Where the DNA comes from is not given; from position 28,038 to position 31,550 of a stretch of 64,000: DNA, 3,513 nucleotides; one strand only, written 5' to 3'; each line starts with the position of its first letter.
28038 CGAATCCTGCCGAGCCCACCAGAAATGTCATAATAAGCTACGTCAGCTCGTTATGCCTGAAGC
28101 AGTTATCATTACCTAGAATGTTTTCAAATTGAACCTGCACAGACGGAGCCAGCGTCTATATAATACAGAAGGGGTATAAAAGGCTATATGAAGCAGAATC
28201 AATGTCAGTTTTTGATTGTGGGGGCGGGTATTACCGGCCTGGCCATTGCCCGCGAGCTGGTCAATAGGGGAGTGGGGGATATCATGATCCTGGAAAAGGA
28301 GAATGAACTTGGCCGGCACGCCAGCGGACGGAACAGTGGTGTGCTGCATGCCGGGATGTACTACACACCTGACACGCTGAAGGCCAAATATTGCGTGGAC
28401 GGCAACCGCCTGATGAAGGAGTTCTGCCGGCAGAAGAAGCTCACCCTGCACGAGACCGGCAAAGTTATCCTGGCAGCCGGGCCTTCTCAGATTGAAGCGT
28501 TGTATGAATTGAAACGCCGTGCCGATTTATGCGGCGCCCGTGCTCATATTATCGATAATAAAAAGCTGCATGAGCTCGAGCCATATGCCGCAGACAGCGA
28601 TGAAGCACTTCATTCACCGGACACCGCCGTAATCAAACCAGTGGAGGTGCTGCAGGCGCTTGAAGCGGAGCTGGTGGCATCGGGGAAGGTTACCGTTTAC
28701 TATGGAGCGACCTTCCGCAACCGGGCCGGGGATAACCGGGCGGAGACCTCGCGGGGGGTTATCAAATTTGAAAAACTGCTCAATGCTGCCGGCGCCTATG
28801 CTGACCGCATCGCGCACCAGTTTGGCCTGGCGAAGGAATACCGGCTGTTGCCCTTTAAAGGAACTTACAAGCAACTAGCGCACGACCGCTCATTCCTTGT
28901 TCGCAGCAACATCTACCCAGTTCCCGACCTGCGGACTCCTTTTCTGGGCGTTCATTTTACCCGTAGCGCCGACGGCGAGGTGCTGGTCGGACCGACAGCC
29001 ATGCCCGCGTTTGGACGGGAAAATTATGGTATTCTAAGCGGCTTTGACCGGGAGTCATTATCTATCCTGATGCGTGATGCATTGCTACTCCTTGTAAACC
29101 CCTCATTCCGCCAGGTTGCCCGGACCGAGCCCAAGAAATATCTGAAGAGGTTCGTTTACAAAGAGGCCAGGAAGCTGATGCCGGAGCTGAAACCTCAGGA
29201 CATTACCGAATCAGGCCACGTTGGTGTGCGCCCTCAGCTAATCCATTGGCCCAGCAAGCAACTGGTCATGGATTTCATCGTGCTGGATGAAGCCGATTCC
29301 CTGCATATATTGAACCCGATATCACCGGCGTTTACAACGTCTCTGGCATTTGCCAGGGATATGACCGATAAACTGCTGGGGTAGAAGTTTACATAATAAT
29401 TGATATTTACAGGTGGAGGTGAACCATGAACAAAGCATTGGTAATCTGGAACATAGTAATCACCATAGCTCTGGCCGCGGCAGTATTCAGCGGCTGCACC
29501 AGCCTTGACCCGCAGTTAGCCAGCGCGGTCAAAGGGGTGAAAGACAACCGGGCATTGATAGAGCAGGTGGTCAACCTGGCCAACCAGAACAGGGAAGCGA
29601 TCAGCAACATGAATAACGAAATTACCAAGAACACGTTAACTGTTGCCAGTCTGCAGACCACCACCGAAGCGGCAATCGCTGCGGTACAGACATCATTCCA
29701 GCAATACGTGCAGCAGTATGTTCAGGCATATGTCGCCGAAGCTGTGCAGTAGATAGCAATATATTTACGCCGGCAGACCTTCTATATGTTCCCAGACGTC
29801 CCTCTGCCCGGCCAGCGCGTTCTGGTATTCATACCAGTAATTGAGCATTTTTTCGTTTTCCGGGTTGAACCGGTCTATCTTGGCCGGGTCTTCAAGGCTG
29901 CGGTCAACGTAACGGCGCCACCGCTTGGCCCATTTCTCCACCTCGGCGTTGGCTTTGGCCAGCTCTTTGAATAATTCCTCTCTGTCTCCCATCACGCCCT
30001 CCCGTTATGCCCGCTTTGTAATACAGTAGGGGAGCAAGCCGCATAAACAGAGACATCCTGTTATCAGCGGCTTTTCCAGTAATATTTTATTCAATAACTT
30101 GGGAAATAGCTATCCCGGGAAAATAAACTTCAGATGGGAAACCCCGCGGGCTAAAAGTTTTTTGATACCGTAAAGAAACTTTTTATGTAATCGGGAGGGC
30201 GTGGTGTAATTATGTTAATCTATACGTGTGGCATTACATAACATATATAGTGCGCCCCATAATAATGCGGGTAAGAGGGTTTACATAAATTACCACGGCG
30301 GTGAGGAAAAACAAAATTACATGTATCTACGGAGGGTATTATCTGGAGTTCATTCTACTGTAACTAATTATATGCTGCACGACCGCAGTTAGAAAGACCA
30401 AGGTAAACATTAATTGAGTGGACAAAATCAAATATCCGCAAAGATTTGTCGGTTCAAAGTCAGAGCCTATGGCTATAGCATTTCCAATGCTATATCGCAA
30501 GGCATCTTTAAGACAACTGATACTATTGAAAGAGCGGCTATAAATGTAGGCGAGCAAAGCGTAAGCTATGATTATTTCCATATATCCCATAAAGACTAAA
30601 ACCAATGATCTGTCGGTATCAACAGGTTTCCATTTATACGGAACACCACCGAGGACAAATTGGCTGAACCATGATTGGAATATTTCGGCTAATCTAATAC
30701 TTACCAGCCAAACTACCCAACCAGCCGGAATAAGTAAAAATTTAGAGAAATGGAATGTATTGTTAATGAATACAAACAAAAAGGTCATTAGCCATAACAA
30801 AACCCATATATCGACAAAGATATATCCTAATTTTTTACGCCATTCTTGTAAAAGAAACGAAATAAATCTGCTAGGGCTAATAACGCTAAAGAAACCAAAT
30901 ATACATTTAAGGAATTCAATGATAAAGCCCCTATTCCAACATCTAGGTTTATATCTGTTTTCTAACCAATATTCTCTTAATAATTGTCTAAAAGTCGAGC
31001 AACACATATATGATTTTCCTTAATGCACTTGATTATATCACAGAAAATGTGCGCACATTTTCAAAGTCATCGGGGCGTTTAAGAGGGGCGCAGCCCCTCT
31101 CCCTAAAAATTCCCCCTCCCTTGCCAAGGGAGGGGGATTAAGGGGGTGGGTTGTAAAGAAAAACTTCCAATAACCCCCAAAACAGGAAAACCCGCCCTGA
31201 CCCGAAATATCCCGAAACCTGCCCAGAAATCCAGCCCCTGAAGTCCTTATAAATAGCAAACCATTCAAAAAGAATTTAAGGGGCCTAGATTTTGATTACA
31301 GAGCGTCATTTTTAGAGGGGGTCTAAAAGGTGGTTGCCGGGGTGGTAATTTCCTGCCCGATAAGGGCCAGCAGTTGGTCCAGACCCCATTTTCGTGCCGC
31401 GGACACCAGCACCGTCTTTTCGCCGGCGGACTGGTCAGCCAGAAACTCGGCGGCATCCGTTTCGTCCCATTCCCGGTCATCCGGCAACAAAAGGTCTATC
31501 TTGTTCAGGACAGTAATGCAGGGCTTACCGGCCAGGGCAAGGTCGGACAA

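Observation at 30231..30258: Candidate chromosomal dif site with an accessory island around it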

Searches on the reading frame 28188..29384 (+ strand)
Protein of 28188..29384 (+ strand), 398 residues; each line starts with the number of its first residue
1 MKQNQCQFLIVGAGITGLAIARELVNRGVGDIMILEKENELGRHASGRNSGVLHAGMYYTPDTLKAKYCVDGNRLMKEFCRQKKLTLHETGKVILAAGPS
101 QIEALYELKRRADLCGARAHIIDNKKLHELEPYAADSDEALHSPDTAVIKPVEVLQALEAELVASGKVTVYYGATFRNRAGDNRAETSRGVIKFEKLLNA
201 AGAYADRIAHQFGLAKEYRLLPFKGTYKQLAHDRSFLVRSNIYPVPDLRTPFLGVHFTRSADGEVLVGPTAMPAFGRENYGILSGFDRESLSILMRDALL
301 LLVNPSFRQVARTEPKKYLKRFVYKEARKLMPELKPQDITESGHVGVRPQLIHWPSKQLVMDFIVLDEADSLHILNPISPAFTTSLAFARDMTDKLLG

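Call 7: search_protein_families(library=pfam, proteins=[window:28188-29384:+])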
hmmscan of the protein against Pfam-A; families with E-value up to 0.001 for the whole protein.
window:28188-29384:+ (398 aa): 3 families
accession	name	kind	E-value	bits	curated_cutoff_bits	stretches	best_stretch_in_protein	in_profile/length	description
PF01266.30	DAO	-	5.7e-54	184.4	27.9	1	9-394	3-352/353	FAD dependent oxidoreductase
PF13450.12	NAD_binding_8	-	1.9e-07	31.7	21.9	1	10-48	1-38/68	NAD(P)-binding Rossmann-like domain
PF01494.25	FAD_binding_3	-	0.00025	20.9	22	1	6-48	2-41/349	FAD binding domain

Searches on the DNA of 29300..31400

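Call 23: search_rna_families(source=window, start=29300, end=31400, threshold=evalue, max_evalue=1)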
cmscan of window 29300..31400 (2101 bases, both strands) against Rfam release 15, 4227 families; matches with E-value up to 1: 3.
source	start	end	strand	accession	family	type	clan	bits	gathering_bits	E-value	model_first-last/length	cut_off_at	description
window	30726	30816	+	RF01190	snR50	Gene; snRNA; snoRNA; CD-box;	-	23.7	45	0.97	1-89/89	no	Small nucleolar RNA snR50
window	31095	31150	+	RF04096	mir-4433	Gene; miRNA;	-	23.2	77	0.15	1-83/83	no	mir-4433 microRNA precursor family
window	31089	31155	+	RF04209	MIR7533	Gene; miRNA;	-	21.5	230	0.17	1-249/249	no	MIR7533 microRNA precursor family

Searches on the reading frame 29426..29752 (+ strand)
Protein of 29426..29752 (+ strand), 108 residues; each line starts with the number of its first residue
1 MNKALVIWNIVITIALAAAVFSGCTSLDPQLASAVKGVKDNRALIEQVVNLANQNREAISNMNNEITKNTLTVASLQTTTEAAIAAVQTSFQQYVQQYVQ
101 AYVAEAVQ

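Call 7: search_protein_families(library=pfam, proteins=[window:29426-29752:+])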
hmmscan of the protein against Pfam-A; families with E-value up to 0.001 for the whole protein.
window:29426-29752:+ (108 aa): 0 families

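Call 52: search_protein_families(library=pfam, proteins=[window:29426-29752:+], max_evalue=0.1)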
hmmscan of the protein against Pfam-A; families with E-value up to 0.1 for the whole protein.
window:29426-29752:+ (108 aa): 1 family
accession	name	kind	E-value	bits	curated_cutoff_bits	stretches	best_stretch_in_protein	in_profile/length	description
PF21782.3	PKMT_2nd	-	0.046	14.6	27.8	1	30-88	36-94/98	PKMT, C-terminal winged helix domain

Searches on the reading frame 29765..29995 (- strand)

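Call 7: search_protein_families(library=pfam, proteins=[window:29765-29995:-])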
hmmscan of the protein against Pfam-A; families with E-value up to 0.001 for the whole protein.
window:29765-29995:- (76 aa): 0 families

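Call 52: search_protein_families(library=pfam, proteins=[window:29765-29995:-], max_evalue=0.1)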
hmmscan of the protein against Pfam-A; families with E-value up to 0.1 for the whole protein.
window:29765-29995:- (76 aa): 2 families
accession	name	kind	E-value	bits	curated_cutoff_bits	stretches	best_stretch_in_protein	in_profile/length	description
PF15891.11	Nuc_deoxyri_tr2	-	0.071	13.9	30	1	23-68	15-59/105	Nucleoside 2-deoxyribosyltransferase like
PF10102.14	DUF2341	-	0.08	13.8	23.4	0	42-75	6-39/84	Domain of unknown function (DUF2341)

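Call 53: search_protein_families(library=padloc, proteins=[window:29765-29995:-], max_evalue=0.01)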
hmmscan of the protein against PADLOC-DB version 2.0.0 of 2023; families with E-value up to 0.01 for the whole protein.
window:29765-29995:- (76 aa): 0 families

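Call 62: search_protein_families(library=phrogs, proteins=[window:29765-29995:-], max_evalue=0.001)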
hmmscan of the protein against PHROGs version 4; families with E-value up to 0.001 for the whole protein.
window:29765-29995:- (76 aa): 0 families

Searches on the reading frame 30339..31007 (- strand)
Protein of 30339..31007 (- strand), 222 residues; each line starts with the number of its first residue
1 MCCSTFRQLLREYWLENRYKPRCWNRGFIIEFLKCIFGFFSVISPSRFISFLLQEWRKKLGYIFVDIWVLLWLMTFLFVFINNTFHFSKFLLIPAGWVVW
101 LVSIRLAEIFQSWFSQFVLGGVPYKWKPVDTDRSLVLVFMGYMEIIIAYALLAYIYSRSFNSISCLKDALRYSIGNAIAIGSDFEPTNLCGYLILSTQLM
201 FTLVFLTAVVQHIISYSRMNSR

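Call 7: search_protein_families(library=pfam, proteins=[window:30339-31007:-])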
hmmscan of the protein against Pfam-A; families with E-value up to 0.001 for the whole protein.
window:30339-31007:- (222 aa): 0 families

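Call 52: search_protein_families(library=pfam, proteins=[window:30339-31007:-], max_evalue=0.1)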
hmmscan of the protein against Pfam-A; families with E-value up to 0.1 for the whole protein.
window:30339-31007:- (222 aa): 0 families

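Call 53: search_protein_families(library=padloc, proteins=[window:30339-31007:-], max_evalue=0.01)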
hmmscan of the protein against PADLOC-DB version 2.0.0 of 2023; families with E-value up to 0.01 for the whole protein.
window:30339-31007:- (222 aa): 0 families

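Call 62: search_protein_families(library=phrogs, proteins=[window:30339-31007:-], max_evalue=0.001)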
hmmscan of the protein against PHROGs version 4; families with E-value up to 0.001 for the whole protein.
window:30339-31007:- (222 aa): 0 families

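Call 67: find_homologous_proteins(query=window:30339-31007:-, max_evalue=0.001)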
Query window:30339-31007:- (222 aa): 7 proteins with E <= 0.001 among 114 candidates.
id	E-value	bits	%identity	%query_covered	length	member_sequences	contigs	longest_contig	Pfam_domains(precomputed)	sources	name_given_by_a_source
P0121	3.2e-144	497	100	100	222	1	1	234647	-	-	-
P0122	6.9e-73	263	59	94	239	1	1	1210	-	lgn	-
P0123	1.0e-72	263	60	94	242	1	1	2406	-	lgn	-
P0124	2.2e-71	258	58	95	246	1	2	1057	-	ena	-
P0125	1.4e-67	246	55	98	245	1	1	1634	-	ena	-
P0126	6.1e-62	227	54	97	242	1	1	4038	-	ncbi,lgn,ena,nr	ncbi:hypothetical protein KA005_19855 [bacterium]|nr:hypothetical protein [bacterium]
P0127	1.1e-34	138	41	98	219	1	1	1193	-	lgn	-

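Call 68: find_encoding_contigs(protein=P0126, flank=5000, max_places=3)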
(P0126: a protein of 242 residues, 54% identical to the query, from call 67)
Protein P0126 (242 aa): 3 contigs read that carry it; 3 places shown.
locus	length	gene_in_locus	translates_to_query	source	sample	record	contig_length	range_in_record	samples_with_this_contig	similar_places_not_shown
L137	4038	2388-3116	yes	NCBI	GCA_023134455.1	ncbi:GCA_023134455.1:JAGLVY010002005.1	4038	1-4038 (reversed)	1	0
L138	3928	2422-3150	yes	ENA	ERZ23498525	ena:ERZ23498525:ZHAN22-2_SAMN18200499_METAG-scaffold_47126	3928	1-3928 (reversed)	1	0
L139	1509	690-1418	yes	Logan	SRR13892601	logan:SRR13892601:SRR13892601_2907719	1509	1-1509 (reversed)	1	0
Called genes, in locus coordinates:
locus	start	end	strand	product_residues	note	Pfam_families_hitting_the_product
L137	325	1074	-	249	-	PF05148:Methyltransf_8 (weak), PF08241:Methyltransf_11, PF13649:Methyltransf_25 (weak), PF13847:Methyltransf_31 (weak)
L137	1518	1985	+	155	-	-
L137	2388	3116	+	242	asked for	-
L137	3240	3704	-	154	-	-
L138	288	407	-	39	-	-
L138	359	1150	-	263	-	PF05148:Methyltransf_8 (weak), PF08241:Methyltransf_11, PF13649:Methyltransf_25 (weak), PF13847:Methyltransf_31 (weak)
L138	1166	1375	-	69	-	-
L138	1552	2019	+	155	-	-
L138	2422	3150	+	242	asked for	-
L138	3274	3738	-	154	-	-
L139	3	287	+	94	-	?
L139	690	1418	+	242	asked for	-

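Call 69: find_encoding_contigs(protein=P0123, flank=5000, max_places=3)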
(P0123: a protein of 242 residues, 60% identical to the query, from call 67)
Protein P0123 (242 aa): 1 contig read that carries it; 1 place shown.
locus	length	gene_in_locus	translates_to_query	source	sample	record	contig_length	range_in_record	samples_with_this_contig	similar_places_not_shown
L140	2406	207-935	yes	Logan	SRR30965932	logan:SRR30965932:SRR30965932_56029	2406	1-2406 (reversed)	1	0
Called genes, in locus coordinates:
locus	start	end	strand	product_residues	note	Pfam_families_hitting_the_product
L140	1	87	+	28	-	?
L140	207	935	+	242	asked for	-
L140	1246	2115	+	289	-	-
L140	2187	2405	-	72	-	?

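Call 80: predict_structure(alignment_id=A1)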
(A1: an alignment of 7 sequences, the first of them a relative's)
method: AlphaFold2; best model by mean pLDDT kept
length: 222 residues; sequences in the alignment: 7
mean_pLDDT: 68.7   pTM: 0.59
mean pLDDT of the five models: 68.7, 51.9, 48.3, 47.9, 44.4
residues with pLDDT >= 90: 0; 70-90: 100; 50-70: 109; < 50: 13
segments of 3 or more residues with pLDDT < 50: 90-92, 121-129
pLDDT, mean of each block of 10 residues (from residue 1): 67 67 61 69 66 64 68 70 58 60 72 62 44 64 80 85 84 78 77 80 74 65 58
secondary structure, 60 per line:
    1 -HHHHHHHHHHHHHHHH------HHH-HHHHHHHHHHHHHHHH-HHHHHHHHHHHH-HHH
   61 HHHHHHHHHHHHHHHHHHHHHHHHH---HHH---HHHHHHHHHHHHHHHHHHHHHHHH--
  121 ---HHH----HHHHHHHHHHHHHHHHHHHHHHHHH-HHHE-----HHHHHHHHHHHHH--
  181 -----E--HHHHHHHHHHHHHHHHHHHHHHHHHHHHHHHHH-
elements in order: H2-17 H28-43 H45-56 H58-85 H95-118 H131-155 H166-178 H189-221

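Call 82: fold_search(model_id=the predicted structure, library=pdb)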
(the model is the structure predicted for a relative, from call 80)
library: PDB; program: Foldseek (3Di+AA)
matches with E <= 10: 545; with E <= 0.001: 0
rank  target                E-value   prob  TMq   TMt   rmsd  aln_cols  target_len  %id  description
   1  9j95_B                4.0e-02  1.00  0.33  0.19   7.0       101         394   20  Native GluA1/GluA4-CNIH3 complex in desensitized state (released 2026-03-04)
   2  9j92_A                1.2e-01  1.00  0.32  0.18   7.3       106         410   18  Native GluA1/GluA4-CNIH3 complex in resting state (released 2026-03-04)
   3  7ldd_A                1.2e-01  1.00  0.31  0.10   4.3        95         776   19  native AMPA receptor (released 2021-05-12)
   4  9j95_A                1.4e-01  1.00  0.32  0.19   4.7        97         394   20  Native GluA1/GluA4-CNIH3 complex in desensitized state (released 2026-03-04)
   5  9dhp_B                1.4e-01  0.97  0.28  0.17   7.4        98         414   20  Resting state 1 of the GluA2-gamma2 complex (released 2025-03-26)
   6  7lep_C                1.7e-01  0.99  0.32  0.18   7.1       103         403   17  The composite LBD-TMD structure combined from all hippocampal AMPAR subtypes at 3.25 Angstrom resolution (released 2021-05-12)
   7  8ayl_B                1.9e-01  0.99  0.31  0.18   7.0        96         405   20  Resting state GluA1/A2 AMPA receptor in complex with TARP gamma 8 and ligand JNJ-61432059 (released 2023-04-19)
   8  7lep_A                1.9e-01  0.99  0.31  0.18   4.7        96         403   19  The composite LBD-TMD structure combined from all hippocampal AMPAR subtypes at 3.25 Angstrom resolution (released 2021-05-12)
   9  9x57_A                2.1e-01  0.99  0.33  0.19   6.9       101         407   19  The LBD-TMD structure of GluA4-1D8 complex (released 2026-03-25)
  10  6qkc_B                2.1e-01  0.99  0.30  0.18   7.2        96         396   20  GluA1/2 In complex with auxiliary subunit gamma-8 (released 2019-03-27)
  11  9nr7_C                2.6e-01  1.00  0.35  0.20   2.2        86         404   19  The structure of GluA1/A4 LBD-TMD in Noelin-AMPAR complex (released 2025-07-02)
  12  9z6u_A                2.6e-01  0.97  0.31  0.48   7.1       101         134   20  The structure of TMD with 2 TARPs and 2 CNIHs from all native AMPA receptor subtypes (released 2026-02-04)
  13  8c1s_A                2.7e-01  0.99  0.32  0.45   7.3       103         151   19  Transmembrane domain of resting state homomeric GluA2 F231A mutant AMPA receptor in complex with TARP gamma 2 (released 2023-08-30)
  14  7rz4_B                2.7e-01  0.95  0.29  0.10   7.3        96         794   21  Structure of the complex of AMPA receptor GluA2 with auxiliary subunit TARP gamma-5 bound to competitive antagonist ZK (released 2021-10-27)
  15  9qpw_A                2.9e-01  0.99  0.33  0.19   6.9       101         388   19  GluA4, resting state, structure of TMD/LBD (released 2025-09-24)
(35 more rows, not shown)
